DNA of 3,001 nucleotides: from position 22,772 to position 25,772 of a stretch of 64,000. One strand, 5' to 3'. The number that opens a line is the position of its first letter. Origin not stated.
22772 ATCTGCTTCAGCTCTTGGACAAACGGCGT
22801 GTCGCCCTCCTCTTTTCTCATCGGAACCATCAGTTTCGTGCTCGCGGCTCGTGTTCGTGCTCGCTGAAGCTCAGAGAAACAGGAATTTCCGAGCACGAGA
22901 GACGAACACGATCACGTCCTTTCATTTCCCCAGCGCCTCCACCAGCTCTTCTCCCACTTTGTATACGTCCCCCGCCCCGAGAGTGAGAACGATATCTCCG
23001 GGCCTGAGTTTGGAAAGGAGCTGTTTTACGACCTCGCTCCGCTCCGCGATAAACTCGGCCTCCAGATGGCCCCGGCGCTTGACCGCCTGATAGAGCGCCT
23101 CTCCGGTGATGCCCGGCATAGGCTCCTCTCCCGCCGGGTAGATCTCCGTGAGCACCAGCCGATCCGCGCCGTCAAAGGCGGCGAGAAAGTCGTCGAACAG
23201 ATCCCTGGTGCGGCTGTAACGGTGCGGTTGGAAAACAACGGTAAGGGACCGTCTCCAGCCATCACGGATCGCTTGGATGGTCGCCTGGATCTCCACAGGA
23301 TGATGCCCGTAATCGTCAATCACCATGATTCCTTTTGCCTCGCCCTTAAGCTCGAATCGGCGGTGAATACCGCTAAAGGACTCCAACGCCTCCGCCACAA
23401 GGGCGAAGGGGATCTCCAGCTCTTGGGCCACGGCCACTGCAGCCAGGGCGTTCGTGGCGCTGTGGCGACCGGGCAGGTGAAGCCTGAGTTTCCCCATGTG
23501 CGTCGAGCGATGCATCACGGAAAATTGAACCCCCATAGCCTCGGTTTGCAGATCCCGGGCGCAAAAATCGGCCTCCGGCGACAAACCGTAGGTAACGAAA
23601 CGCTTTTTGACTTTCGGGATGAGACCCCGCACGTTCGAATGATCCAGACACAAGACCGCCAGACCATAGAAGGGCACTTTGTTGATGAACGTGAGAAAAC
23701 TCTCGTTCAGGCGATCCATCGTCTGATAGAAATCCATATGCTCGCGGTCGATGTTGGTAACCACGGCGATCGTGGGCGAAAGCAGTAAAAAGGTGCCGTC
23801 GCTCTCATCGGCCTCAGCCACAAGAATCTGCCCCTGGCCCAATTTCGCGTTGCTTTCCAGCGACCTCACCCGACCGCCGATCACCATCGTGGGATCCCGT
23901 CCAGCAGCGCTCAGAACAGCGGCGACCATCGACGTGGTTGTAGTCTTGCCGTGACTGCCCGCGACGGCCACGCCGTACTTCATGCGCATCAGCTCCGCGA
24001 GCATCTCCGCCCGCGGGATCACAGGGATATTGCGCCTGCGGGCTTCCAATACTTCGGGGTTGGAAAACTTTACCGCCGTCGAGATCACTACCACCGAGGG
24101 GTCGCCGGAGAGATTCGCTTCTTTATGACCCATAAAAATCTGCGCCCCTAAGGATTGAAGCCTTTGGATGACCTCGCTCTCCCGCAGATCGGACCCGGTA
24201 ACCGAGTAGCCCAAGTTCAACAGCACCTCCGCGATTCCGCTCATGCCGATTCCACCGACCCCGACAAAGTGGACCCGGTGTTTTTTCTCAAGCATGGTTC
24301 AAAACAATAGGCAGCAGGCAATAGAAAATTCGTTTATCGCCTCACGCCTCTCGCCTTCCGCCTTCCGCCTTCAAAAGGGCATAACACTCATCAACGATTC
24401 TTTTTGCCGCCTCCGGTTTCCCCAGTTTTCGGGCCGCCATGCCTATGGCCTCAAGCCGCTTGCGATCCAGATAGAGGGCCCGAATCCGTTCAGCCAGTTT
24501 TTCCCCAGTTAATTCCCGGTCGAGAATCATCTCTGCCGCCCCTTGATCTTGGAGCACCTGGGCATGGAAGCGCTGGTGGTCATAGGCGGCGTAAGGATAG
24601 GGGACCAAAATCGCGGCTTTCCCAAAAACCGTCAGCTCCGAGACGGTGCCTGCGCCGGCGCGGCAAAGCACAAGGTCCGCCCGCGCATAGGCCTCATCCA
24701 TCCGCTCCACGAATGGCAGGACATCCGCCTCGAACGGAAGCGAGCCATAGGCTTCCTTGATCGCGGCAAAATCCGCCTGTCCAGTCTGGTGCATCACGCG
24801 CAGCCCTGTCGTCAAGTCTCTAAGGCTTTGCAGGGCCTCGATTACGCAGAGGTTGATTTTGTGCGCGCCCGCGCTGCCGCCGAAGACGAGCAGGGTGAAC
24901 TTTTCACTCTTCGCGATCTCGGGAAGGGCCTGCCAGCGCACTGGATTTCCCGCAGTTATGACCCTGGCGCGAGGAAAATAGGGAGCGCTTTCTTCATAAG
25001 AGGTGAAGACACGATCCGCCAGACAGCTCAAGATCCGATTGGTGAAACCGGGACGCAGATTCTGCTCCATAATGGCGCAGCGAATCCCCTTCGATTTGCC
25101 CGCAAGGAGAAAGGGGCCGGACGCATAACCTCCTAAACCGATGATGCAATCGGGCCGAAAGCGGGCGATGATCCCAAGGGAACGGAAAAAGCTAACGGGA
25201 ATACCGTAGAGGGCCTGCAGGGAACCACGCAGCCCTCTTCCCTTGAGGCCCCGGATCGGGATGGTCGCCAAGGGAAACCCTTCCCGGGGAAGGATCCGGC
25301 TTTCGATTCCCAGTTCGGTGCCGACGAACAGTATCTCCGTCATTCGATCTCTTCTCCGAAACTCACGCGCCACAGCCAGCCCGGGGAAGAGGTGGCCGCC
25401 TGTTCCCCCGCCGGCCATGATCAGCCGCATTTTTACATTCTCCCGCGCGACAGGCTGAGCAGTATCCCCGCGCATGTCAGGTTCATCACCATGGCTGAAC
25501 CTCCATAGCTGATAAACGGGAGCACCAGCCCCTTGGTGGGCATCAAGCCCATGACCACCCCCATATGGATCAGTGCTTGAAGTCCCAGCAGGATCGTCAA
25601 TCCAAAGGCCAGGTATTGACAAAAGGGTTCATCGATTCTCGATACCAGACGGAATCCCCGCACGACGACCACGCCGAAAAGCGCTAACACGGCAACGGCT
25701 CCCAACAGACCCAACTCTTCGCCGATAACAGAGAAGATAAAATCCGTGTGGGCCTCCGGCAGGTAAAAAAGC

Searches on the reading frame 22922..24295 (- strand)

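Call 62: search_protein_families(library=ncbifam, proteins=[window:22922-24295:-], max_evalue=1e-10)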
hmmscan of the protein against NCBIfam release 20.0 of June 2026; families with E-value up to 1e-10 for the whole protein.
window:22922-24295:- (457 aa): 20 families
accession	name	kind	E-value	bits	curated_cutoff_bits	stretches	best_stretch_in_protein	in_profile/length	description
TIGR01082.1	murC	equivalog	3.6e-168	560.3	335.1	1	8-451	2-448/449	UDP-N-acetylmuramate--L-alanine ligase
NF011171.0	PRK14573.1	equivalog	2.6e-106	356.3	1015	1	3-451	2-444/809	bifunctional UDP-N-acetylmuramate--L-alanine ligase/D-alanine--D-alanine ligase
TIGR01081.1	mpl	equivalog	1.5e-59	202.2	388.7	1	7-455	1-447/448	UDP-N-acetylmuramate:L-alanyl-gamma-D-glutamyl-meso-diaminopimelate ligase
TIGR01087.1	murD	equivalog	4.2e-35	121.7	211.95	1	8-343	2-335/441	UDP-N-acetylmuramoyl-L-alanine--D-glutamate ligase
NF001124.0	PRK00139.1-2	equivalog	4.3e-35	121.4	476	1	175-442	200-468/500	UDP-N-acetylmuramoyl-L-alanyl-D-glutamate--2,6-diaminopimelate ligase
NF001126.0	PRK00139.1-4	equivalog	7.1e-35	120.5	373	1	176-443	196-459/486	UDP-N-acetylmuramoyl-L-alanyl-D-glutamate--2,6-diaminopimelate ligase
NF008896.0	PRK11929.1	equivalog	3.4e-34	117.8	1023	1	176-442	204-474/965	bifunctional UDP-N-acetylmuramoyl-L-alanyl-D-glutamate--2,6-diaminopimelate ligase MurE/UDP-N-acetylmuramoyl-tripeptide--D-alanyl-D-alanine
TIGR01085.1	murE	subfamily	1.5e-32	113.2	257.3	1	176-443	180-448/472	UDP-N-acetylmuramyl-tripeptide synthetase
TIGR01143.1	murF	subfamily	1.7e-28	99.7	288.6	1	102-346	71-321/418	UDP-N-acetylmuramoyl-tripeptide--D-alanyl-D-alanine ligase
NF053645.1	pMurC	equivalog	7.9e-28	97.4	560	2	237-354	280-395/492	pseudomurein biosynthesis peptide ligase pMurC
NF053648.1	pMurE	equivalog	2.6e-20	72.6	600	1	172-365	188-369/464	pseudomurein biosynthesis peptide ligase pMurE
NF001123.0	PRK00139.1-1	equivalog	2.2e-19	69.5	586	1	175-442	198-465/493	UDP-N-acetylmuramoyl-L-alanyl-D-glutamate--2,6-diaminopimelate ligase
NF010623.0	PRK14016.1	subfamily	2.1e-16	59.3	877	1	175-439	567-849/871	cyanophycin synthetase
NF053646.1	pMurD1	equivalog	1.1e-15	57.3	610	1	12-368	7-370/465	pseudomurein biosynthesis peptide ligase pMurD1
NF053647.1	pMurD2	equivalog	1.3e-15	57.2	550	0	8-141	3-132/405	pseudomurein biosynthesis peptide ligase pMurD2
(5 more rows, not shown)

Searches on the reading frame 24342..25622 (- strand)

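Call 62: search_protein_families(library=ncbifam, proteins=[window:24342-25622:-], max_evalue=1e-10)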
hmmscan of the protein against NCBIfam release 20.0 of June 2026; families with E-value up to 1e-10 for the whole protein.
window:24342-25622:- (426 aa): 2 families
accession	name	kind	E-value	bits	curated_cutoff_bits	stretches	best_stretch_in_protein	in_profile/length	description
TIGR01133.1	murG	equivalog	7e-89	298.3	250.25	1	64-411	5-351/353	undecaprenyldiphospho-muramoylpentapeptide beta-N-acetylglucosaminyltransferase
NF009102.0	PRK12446.1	equivalog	2e-30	105.9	339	1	66-411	3-347/352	undecaprenyldiphospho-muramoylpentapeptide beta-N-acetylglucosaminyltransferase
